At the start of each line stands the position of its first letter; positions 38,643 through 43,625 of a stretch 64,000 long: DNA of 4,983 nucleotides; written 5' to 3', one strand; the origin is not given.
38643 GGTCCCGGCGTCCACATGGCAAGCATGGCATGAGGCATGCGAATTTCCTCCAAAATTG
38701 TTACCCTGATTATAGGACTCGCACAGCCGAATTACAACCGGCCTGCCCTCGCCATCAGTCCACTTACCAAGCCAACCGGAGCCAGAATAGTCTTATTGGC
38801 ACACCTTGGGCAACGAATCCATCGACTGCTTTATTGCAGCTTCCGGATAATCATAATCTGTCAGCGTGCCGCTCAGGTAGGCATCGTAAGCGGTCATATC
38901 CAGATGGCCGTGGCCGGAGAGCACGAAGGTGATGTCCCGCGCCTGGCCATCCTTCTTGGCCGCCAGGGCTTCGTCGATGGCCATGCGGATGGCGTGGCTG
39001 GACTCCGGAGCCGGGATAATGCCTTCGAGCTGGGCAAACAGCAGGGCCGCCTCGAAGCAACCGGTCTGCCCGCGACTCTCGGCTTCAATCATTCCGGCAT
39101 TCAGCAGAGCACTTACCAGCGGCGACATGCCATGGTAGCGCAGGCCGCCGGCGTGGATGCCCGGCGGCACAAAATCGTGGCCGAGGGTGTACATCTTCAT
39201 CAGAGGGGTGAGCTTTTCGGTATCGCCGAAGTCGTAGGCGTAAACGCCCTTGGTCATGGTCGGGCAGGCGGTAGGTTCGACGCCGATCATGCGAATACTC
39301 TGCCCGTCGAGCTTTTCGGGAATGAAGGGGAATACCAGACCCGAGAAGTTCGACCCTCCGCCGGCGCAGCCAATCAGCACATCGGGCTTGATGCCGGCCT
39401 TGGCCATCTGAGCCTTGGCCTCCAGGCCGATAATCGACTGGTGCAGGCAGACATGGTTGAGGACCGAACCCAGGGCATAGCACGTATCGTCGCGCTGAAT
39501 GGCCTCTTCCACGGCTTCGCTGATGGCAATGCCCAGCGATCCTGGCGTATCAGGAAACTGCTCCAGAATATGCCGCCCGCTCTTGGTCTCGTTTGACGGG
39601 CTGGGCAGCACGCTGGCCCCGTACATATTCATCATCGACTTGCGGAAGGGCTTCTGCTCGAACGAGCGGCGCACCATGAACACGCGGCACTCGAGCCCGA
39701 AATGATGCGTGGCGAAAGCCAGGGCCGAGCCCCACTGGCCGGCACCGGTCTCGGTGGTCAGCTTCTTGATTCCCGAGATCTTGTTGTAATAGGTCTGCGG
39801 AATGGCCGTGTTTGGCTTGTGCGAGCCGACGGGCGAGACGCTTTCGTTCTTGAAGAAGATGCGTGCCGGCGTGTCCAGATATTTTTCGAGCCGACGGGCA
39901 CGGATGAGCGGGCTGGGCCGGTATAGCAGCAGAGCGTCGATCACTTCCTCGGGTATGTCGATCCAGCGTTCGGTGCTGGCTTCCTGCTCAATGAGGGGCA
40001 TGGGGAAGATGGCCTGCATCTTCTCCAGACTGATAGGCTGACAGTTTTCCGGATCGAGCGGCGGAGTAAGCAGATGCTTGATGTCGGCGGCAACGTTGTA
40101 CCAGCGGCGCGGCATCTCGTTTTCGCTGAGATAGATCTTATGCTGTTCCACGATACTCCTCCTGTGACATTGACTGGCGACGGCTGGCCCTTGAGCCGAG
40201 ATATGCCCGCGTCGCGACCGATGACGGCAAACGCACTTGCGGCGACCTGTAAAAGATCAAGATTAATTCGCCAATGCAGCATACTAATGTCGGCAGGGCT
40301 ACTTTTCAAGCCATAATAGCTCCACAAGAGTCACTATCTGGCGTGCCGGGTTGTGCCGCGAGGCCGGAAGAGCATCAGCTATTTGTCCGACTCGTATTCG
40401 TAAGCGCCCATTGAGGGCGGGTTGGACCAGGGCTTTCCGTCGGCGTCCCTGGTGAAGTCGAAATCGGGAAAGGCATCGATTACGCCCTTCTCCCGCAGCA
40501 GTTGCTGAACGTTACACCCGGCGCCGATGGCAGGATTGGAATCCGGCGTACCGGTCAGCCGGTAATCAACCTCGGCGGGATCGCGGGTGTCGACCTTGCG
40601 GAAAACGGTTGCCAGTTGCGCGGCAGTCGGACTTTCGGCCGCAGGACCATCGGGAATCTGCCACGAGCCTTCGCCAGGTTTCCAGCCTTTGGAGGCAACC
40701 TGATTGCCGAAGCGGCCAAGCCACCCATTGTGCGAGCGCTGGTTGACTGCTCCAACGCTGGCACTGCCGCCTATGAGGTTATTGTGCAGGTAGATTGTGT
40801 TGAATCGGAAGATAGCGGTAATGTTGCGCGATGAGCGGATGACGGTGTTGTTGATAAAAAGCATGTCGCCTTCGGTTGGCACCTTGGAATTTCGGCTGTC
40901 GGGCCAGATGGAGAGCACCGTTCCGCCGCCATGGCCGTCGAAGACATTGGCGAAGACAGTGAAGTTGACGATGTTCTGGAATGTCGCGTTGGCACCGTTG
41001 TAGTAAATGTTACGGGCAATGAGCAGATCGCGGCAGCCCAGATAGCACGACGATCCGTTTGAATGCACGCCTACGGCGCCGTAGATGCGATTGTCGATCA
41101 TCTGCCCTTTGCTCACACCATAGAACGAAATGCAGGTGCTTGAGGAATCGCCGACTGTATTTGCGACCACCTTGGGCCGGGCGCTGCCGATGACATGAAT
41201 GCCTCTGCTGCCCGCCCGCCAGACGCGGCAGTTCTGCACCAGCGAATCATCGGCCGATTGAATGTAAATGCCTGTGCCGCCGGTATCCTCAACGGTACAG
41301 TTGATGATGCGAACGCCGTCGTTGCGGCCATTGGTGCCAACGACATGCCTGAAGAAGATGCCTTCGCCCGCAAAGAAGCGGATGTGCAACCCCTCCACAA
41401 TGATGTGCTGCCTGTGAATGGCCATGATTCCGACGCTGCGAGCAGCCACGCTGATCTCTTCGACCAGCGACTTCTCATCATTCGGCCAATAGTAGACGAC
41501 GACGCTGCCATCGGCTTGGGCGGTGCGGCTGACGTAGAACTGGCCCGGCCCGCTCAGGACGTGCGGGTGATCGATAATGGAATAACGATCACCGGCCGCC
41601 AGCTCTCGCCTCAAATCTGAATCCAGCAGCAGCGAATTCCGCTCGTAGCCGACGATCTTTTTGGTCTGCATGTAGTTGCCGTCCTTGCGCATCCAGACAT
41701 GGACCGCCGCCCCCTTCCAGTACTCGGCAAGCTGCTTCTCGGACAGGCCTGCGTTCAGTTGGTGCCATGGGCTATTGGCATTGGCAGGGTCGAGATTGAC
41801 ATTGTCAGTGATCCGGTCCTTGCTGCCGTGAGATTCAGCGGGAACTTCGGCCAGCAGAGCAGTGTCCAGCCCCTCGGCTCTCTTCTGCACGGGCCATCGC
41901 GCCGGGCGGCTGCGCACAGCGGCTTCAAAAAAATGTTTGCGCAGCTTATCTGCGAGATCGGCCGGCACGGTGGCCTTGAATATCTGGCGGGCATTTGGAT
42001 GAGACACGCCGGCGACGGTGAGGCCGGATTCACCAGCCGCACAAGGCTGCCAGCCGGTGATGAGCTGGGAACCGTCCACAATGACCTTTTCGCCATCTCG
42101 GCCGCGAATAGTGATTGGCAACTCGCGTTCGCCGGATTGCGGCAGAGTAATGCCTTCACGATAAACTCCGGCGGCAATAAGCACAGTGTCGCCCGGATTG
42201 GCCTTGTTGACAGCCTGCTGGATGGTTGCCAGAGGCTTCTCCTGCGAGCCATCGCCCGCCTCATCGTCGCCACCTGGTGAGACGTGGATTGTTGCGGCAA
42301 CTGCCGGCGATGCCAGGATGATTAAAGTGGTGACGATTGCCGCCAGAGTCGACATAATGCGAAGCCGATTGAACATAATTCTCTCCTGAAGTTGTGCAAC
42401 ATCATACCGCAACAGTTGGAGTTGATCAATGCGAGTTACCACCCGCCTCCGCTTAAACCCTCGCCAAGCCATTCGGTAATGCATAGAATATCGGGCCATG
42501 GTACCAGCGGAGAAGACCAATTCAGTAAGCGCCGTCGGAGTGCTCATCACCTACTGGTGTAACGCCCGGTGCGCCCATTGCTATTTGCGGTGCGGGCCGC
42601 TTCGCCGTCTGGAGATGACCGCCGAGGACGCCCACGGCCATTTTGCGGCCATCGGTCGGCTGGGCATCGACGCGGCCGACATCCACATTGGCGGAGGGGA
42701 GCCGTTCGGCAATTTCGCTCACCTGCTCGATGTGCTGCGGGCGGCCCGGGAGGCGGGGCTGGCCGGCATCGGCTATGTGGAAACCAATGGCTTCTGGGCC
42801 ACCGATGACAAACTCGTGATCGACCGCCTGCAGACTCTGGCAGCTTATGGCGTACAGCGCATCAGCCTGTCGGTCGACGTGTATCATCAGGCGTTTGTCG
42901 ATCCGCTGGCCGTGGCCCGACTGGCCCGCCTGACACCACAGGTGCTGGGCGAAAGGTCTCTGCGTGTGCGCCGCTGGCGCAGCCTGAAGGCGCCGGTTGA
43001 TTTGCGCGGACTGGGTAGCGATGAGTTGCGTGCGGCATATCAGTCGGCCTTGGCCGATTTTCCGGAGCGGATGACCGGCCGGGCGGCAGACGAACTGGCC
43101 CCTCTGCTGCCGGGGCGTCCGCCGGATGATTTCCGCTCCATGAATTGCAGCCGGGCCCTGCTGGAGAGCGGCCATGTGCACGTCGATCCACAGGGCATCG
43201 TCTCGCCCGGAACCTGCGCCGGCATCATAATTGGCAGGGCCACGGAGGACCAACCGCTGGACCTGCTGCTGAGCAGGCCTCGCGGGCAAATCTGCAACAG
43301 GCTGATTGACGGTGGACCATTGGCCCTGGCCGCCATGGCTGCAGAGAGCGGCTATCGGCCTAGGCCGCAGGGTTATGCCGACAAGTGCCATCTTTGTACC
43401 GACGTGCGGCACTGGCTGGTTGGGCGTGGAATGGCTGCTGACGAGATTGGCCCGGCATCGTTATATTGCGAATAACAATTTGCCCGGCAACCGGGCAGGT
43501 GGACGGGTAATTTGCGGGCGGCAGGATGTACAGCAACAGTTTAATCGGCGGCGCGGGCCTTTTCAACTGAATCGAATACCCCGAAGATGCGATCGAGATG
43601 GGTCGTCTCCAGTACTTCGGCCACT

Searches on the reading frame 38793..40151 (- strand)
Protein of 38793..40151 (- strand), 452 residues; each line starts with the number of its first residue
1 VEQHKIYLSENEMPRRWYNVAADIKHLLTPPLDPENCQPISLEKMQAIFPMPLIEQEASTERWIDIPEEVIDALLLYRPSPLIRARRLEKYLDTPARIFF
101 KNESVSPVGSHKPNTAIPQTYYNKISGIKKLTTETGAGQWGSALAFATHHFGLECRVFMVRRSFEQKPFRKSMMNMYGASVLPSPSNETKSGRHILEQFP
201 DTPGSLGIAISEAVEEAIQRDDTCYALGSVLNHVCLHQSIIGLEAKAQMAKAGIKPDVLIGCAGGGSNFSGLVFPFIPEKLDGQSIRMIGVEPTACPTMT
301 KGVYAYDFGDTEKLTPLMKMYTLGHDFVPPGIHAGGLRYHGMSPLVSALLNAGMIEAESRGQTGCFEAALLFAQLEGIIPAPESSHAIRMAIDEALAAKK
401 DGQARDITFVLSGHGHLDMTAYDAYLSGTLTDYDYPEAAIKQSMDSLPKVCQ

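Call 22: search_protein_families(library=pfam, proteins=[window:38793-40151:-], max_evalue=0.00001)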
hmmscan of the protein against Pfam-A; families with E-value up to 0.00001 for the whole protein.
window:38793-40151:- (452 aa): 1 family
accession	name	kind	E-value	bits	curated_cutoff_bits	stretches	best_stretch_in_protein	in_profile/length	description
PF00291.31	PALP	-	1.3e-37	130.1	35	1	75-413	3-295/295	Pyridoxal-phosphate dependent enzyme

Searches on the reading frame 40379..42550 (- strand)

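Call 22: search_protein_families(library=pfam, proteins=[window:40379-42550:-], max_evalue=0.00001)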
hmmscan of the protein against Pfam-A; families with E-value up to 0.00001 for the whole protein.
window:40379-42550:- (723 aa): 4 families
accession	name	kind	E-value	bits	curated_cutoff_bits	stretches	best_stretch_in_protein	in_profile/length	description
PF13229.12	Beta_helix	-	3.7e-12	46.6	25.9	1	409-544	8-141/158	Right handed beta helix region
PF05048.19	NosD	-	2.5e-08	34.1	23.6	1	355-526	21-180/212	Periplasmic copper-binding protein (NosD)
PF07602.17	DUF1565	-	2.5e-06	27.4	20.3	0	94-148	3-50/257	Protein of unknown function (DUF1565)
PF14592.12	Chondroitinas_B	-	5.8e-06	26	24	0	109-162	6-60/426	Chondroitinase B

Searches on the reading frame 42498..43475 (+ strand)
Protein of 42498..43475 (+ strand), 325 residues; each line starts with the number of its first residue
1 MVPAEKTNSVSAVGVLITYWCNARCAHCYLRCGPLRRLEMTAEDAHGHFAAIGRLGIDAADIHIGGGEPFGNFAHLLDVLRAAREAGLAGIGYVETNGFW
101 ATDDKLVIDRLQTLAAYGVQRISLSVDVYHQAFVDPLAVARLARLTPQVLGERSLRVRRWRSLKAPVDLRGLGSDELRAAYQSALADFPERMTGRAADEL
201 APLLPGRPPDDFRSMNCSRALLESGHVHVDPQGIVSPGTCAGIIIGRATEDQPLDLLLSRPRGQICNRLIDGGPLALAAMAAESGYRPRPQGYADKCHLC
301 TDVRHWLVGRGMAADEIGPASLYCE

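Call 22: search_protein_families(library=pfam, proteins=[window:42498-43475:+], max_evalue=0.00001)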
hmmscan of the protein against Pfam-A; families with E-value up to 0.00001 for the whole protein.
window:42498-43475:+ (325 aa): 1 family
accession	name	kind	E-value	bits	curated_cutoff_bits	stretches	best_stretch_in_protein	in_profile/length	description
PF04055.27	Radical_SAM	-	3.3e-10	40.8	29.5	1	16-132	2-115/166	Radical SAM superfamily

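Call 64: search_protein_families(library=ncbifam, proteins=[window:42498-43475:+], max_evalue=0.000001)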
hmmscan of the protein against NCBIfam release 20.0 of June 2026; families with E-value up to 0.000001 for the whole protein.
window:42498-43475:+ (325 aa): 3 families
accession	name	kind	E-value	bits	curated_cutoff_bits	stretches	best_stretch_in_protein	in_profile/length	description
TIGR04078.1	rSAM_yydG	equivalog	3.5e-12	46.4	300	1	14-138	4-125/309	YydG family radical SAM peptide epimerase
TIGR04167.1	rSAM_SeCys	equivalog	4.3e-07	29.5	300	1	7-82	4-79/303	arsenosugar biosynthesis radical SAM (seleno)protein ArsS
NF045646.2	rSAM_Se_TrsS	equivalog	5.5e-07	28.5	490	1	15-141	90-210/441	radical SAM (seleno)protein TrsS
